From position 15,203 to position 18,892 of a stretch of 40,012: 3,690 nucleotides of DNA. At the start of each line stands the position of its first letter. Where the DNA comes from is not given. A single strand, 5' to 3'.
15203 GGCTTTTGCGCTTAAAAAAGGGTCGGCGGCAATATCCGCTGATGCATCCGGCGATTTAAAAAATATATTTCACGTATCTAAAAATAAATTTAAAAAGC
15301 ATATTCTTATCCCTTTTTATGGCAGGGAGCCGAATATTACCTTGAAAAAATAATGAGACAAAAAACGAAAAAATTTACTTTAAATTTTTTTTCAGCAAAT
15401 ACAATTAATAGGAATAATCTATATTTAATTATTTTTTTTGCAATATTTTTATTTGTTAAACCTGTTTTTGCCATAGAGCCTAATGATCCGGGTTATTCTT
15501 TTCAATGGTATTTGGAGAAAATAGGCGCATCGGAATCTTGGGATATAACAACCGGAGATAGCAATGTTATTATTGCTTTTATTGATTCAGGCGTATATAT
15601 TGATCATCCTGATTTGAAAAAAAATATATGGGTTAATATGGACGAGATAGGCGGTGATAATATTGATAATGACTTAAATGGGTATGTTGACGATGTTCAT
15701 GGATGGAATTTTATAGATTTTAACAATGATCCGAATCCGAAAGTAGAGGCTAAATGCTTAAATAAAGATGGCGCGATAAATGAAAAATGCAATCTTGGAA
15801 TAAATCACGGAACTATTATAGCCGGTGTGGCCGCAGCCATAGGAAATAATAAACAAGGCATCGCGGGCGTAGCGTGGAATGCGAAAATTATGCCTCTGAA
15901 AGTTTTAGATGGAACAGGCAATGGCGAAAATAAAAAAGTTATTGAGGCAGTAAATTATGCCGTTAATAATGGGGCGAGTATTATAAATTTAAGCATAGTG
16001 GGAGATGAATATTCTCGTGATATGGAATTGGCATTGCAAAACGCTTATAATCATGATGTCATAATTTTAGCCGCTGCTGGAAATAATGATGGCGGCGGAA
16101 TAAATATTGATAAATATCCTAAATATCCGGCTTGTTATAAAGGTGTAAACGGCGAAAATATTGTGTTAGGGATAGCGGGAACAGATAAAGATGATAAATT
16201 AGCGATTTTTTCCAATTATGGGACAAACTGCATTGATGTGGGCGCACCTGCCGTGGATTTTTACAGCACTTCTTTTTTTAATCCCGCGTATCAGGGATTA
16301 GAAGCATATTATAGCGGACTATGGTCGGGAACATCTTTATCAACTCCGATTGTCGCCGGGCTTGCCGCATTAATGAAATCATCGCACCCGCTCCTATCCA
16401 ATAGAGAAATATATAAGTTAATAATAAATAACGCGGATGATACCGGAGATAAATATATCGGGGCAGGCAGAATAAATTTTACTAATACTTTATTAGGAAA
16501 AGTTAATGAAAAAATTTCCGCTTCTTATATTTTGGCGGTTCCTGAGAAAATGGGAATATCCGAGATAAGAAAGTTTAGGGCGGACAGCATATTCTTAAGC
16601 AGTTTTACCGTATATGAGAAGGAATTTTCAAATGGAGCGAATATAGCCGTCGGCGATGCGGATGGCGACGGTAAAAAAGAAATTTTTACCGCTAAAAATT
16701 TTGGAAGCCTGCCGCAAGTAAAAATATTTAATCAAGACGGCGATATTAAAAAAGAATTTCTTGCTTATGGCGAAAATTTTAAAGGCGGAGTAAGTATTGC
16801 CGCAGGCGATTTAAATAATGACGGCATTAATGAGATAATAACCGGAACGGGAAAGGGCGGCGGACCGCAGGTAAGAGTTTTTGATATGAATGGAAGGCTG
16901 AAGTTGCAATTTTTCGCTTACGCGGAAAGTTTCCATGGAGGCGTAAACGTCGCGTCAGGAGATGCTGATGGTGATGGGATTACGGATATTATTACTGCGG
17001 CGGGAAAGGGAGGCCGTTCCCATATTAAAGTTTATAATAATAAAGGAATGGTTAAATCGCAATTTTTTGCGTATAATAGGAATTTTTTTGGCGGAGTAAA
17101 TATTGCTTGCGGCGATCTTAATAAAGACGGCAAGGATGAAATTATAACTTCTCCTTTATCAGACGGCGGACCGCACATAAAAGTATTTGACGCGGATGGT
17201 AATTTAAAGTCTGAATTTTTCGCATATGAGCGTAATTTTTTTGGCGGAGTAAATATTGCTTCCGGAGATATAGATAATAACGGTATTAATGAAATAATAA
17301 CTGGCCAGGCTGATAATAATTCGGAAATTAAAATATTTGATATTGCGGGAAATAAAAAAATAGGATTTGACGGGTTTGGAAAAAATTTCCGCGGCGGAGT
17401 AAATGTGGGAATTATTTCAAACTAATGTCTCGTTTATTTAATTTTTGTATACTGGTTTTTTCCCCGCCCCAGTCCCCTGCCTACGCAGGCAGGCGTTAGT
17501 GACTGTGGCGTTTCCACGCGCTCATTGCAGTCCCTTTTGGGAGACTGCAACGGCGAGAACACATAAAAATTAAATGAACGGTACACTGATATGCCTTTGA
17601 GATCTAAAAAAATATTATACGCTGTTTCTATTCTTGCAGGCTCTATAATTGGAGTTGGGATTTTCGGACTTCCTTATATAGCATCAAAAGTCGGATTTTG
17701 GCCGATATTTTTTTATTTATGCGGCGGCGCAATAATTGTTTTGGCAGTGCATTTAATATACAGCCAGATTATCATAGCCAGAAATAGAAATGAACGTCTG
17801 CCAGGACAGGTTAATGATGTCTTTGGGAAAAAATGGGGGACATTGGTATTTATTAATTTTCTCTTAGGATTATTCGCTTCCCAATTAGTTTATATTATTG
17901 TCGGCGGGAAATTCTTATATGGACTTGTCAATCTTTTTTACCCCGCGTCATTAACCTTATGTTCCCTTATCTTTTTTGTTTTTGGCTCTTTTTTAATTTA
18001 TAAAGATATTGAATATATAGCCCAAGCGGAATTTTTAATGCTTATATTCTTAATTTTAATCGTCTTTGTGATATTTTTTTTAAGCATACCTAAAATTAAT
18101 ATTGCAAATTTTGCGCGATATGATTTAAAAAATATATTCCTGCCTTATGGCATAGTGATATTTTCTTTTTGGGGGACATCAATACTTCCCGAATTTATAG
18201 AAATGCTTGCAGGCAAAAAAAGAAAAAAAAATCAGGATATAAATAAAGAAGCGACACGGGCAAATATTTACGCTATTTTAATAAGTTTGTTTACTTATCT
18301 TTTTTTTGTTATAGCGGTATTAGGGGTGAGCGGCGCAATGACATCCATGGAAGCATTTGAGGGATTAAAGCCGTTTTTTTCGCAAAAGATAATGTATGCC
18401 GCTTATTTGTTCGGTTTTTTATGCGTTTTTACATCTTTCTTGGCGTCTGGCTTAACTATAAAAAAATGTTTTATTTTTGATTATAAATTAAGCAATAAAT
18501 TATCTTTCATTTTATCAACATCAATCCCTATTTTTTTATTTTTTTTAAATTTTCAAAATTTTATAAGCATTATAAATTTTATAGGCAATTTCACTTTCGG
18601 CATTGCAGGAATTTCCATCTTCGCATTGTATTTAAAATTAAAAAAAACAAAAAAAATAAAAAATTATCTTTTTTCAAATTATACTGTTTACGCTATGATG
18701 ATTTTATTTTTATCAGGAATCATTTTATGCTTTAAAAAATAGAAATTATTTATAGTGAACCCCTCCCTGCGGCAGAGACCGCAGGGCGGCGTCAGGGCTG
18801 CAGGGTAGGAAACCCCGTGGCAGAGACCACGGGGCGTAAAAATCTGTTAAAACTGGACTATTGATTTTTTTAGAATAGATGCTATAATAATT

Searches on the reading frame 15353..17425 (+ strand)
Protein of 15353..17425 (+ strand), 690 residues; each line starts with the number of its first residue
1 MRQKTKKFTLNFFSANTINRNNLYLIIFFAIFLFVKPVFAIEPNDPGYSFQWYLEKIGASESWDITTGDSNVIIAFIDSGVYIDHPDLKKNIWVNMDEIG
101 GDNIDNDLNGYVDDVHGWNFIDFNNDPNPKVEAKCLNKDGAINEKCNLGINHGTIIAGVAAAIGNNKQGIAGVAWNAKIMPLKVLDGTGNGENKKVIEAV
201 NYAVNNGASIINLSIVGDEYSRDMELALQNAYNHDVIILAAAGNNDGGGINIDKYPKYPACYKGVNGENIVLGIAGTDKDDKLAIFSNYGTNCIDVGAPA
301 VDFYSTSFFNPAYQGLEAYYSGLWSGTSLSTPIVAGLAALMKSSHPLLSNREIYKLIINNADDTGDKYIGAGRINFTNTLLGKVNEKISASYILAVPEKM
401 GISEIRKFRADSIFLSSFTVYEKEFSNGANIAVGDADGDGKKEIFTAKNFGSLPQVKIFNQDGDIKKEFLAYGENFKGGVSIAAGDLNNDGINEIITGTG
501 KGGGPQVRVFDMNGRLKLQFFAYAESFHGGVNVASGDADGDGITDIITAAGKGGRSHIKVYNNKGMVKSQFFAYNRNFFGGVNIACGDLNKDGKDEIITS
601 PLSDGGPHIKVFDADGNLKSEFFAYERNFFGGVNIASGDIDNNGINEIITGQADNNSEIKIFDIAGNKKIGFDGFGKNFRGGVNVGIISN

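Call 29: search_protein_families(library=pfam, proteins=[window:15353-17425:+], max_evalue=0.001)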
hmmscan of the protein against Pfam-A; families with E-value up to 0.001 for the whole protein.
window:15353-17425:+ (690 aa): 4 families
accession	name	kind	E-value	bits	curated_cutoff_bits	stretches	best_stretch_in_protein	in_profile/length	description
PF00082.27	Peptidase_S8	-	1.2e-47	163.1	21.8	1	70-367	2-279/288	Subtilase family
PF13517.12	FG-GAP_3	-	6.2e-18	65.6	26.9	4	435-496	1-60/61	FG-GAP-like repeat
PF01839.29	FG-GAP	-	1.4e-15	57.2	22.1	1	479-502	2-25/37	FG-GAP repeat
PF23743.1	Beta-prop_BBS7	-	0.00048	20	27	0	435-526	178-264/299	BBS7 beta-propeller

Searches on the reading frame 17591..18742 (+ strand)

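Call 83: search_protein_families(library=pfam, proteins=[window:17591-18742:+], max_evalue=0.001)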
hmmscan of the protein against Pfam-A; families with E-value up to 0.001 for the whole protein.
window:17591-18742:+ (383 aa): 3 families
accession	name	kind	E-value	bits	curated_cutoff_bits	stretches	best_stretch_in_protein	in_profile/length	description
PF03222.19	Trp_Tyr_perm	-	6.6e-18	65.4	22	1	5-373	2-385/393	Tryptophan/tyrosine permease family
PF01490.24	Aa_trans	-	3.6e-06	26.4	25.6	1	7-374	4-395/410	Transmembrane amino acid transporter protein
PF13520.12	AA_permease_2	-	5.9e-06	25.9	27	1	11-265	6-266/427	Amino acid permease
